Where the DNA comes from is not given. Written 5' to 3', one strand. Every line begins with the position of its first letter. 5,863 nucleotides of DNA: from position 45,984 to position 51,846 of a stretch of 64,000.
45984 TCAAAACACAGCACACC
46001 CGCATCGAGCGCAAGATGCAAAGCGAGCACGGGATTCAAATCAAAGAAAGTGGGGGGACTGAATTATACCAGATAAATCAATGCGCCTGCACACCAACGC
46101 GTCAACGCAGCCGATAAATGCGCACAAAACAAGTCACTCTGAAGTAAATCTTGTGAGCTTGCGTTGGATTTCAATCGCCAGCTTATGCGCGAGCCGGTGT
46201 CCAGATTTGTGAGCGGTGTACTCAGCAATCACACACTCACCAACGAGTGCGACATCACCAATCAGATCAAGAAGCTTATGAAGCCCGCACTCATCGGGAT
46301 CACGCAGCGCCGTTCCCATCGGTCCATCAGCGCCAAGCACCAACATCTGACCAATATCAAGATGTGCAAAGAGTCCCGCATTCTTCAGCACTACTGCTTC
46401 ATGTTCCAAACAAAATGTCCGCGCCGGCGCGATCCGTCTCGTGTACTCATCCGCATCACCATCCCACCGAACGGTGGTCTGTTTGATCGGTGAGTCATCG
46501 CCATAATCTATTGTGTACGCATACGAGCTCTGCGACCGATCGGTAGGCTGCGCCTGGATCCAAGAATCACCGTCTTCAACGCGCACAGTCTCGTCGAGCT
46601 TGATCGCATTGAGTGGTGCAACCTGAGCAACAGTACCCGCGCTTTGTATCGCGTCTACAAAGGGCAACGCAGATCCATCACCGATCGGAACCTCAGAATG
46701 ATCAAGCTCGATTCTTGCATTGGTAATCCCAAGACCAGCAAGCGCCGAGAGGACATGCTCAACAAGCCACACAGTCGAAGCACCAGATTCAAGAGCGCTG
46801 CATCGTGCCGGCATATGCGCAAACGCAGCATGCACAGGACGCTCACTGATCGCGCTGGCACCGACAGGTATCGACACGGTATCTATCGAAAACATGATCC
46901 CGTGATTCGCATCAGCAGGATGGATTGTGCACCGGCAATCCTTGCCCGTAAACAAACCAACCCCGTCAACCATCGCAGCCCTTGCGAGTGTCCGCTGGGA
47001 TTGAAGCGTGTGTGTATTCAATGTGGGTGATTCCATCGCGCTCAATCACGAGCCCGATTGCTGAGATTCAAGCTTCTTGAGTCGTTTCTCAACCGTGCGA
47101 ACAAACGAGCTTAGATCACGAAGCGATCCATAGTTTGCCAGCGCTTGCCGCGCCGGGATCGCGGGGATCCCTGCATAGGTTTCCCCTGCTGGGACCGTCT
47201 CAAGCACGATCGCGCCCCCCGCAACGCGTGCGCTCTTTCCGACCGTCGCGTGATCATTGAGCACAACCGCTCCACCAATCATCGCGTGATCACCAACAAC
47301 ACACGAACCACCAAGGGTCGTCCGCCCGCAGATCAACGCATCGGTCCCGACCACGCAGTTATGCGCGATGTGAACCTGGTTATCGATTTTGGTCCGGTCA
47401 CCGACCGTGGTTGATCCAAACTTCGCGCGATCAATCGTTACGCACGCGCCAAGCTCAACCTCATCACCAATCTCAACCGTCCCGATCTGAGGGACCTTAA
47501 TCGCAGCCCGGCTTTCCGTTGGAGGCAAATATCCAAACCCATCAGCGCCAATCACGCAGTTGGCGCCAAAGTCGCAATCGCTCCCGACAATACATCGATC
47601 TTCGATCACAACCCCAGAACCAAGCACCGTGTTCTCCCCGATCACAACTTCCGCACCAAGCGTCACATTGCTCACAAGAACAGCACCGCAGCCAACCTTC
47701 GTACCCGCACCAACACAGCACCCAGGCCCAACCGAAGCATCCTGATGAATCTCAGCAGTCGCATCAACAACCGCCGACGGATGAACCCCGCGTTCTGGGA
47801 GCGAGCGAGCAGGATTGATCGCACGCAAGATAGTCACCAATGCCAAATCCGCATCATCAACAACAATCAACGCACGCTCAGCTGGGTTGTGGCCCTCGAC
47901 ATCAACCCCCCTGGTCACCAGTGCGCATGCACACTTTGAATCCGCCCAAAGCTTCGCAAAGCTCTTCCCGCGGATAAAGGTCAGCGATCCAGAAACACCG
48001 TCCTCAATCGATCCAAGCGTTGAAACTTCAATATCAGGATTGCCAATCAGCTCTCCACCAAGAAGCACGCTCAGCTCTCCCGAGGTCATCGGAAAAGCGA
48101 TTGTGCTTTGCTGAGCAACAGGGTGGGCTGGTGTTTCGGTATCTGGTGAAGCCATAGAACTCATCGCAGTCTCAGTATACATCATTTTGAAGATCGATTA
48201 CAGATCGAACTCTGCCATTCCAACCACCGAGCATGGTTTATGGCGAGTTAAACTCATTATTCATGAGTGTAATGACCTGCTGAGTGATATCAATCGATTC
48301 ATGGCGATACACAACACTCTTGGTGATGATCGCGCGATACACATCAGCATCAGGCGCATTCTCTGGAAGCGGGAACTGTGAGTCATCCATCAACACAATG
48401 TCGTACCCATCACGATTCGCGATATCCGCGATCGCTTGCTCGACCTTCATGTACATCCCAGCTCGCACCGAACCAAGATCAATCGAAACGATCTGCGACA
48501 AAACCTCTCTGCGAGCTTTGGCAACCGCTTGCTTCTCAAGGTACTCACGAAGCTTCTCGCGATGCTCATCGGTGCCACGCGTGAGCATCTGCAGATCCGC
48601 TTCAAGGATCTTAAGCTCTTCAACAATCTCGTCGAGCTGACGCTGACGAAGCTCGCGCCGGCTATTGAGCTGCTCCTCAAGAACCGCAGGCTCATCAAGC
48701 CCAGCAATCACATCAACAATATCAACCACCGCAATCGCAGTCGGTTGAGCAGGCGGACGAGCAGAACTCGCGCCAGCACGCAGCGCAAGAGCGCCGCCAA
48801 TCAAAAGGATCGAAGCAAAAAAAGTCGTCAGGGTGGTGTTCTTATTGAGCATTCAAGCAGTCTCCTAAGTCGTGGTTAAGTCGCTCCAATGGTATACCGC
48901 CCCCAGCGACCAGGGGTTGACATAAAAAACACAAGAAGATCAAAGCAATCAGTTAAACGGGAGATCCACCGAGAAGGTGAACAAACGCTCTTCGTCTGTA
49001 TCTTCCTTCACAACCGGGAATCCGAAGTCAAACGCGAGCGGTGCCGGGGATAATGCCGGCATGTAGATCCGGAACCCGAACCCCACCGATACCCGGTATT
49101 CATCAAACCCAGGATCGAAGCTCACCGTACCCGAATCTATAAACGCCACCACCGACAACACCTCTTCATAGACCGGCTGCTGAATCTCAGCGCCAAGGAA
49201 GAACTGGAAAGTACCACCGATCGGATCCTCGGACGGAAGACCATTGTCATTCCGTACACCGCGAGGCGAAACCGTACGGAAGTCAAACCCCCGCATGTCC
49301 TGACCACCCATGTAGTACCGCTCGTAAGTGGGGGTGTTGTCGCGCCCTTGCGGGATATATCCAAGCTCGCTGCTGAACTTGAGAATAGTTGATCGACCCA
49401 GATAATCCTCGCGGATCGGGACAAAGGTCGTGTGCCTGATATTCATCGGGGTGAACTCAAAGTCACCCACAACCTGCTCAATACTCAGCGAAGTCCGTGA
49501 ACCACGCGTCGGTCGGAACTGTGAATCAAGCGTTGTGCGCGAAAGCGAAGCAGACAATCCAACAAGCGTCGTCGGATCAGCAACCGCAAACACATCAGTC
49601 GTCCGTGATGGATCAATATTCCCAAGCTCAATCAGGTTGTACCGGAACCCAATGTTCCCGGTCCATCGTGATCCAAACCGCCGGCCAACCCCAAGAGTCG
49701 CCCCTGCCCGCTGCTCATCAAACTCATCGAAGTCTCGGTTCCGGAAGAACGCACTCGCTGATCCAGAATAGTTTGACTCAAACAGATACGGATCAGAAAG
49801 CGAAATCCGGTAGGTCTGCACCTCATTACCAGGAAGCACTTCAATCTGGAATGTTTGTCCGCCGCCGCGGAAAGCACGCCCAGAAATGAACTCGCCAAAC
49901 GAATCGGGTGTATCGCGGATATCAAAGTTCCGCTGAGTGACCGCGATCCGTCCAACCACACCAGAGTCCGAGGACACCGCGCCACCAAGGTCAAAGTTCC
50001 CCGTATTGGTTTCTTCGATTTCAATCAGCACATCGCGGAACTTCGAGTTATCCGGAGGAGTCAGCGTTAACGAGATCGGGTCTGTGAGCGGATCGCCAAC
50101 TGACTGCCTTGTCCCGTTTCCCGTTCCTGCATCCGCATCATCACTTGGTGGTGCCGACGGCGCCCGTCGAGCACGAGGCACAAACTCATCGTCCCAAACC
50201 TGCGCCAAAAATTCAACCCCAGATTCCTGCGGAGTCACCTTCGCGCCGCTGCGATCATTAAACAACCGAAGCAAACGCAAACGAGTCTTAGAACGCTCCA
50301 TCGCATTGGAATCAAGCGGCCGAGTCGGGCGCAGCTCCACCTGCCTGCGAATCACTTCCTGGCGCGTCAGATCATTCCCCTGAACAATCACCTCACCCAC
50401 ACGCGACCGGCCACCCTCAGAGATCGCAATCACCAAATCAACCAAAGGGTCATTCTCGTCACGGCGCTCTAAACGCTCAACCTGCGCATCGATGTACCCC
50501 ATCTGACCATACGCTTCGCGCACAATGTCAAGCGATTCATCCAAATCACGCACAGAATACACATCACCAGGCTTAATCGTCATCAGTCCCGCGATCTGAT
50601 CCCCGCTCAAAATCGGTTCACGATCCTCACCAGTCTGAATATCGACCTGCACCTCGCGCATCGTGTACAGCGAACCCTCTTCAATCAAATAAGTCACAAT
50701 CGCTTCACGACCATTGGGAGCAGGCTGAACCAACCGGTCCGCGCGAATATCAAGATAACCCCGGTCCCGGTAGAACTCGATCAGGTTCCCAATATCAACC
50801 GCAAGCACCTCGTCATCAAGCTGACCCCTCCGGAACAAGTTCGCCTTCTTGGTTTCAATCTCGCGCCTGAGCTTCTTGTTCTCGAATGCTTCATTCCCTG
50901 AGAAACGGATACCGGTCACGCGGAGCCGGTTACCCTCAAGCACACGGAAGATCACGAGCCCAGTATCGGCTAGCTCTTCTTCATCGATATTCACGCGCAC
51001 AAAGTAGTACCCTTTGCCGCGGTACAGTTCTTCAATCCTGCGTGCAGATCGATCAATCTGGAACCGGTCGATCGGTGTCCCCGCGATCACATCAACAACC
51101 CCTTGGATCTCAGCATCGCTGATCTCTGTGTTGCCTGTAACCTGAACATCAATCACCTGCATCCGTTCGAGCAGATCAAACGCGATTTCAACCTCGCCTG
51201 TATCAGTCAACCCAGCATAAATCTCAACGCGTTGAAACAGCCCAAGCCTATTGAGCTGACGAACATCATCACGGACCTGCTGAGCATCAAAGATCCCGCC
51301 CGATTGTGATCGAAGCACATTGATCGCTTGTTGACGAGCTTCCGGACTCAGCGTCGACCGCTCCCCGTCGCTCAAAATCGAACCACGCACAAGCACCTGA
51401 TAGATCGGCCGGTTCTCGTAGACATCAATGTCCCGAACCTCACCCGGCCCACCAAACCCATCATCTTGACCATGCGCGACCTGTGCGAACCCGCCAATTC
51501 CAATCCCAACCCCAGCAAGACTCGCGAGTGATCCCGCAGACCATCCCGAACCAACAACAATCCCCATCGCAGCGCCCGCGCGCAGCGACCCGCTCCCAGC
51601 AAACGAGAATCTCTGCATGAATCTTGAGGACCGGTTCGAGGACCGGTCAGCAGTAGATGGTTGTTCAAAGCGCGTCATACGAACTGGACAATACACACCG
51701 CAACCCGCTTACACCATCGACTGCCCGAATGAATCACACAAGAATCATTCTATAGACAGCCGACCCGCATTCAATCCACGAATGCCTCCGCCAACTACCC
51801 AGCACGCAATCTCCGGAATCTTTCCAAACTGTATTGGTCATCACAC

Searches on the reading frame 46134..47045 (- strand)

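Call 71: search_protein_families(library=pfam, proteins=[window:46134-47045:-], max_evalue=0.0001)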
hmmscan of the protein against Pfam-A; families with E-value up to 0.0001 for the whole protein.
window:46134-47045:- (303 aa): 1 family
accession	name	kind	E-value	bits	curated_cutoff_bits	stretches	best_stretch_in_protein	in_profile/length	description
PF03331.19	LpxC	-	1.2e-72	245.1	27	1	17-293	1-266/268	UDP-3-O-acyl N-acetylglycosamine deacetylase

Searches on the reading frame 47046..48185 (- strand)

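Call 71: search_protein_families(library=pfam, proteins=[window:47046-48185:-], max_evalue=0.0001)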
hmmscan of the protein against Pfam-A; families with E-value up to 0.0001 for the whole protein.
window:47046-48185:- (379 aa): 3 families
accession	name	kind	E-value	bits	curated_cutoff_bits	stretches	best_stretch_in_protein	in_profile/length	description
PF00132.30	Hexapep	-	1.7e-25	88.1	27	3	180-213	2-35/36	Bacterial transferase hexapeptide (six repeats)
PF25084.1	LbH_EIF2B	-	3.4e-11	43.5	54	0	242-332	15-98/105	EIF2B subunit epsilon LbH domain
PF04613.19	LpxD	-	2.5e-09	37.3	30.8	1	51-121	1-69/70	UDP-3-O-[3-hydroxymyristoyl] glucosamine N-acyltransferase, LpxD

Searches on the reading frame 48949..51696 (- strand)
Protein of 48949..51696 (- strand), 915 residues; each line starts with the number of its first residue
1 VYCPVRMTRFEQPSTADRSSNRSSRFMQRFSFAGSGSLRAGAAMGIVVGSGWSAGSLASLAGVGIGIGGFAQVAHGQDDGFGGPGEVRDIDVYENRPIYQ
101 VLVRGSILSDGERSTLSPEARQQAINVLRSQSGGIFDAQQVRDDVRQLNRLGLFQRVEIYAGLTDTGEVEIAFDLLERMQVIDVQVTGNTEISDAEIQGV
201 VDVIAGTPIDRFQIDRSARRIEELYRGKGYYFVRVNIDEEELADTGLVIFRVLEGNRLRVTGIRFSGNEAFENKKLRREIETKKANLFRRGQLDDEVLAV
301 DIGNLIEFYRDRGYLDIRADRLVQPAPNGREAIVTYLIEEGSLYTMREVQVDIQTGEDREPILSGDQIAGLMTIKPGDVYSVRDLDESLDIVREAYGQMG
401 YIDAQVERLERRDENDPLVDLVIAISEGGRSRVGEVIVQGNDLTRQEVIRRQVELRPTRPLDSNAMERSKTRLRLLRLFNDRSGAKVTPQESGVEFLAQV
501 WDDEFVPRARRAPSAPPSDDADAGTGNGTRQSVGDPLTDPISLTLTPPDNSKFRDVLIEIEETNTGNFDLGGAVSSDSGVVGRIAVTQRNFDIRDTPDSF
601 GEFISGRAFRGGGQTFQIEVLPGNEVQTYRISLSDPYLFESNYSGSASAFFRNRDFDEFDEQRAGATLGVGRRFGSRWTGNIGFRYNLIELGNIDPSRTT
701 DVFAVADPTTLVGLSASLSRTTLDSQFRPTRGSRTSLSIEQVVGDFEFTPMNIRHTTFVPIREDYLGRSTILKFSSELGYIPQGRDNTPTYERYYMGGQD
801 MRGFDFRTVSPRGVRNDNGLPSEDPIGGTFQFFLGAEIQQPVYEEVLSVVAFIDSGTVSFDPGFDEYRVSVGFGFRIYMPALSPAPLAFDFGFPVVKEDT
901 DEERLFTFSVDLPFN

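Call 71: search_protein_families(library=pfam, proteins=[window:48949-51696:-], max_evalue=0.0001)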
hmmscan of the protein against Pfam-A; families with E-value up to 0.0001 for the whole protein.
window:48949-51696:- (915 aa): 4 families
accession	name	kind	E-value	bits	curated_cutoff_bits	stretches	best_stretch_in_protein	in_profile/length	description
PF01103.29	Omp85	-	2e-46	159.4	24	1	609-910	2-321/325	Omp85 superfamily domain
PF07244.20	POTRA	-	5.6e-43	146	21.3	4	183-255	5-79/79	Surface antigen variable number repeat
PF08479.16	POTRA_2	-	9.2e-14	51.5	24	1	183-255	5-76/76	POTRA domain, ShlB-type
PF08478.15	POTRA_1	-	2.6e-06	28.1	23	0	183-224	5-46/69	POTRA domain, FtsQ-type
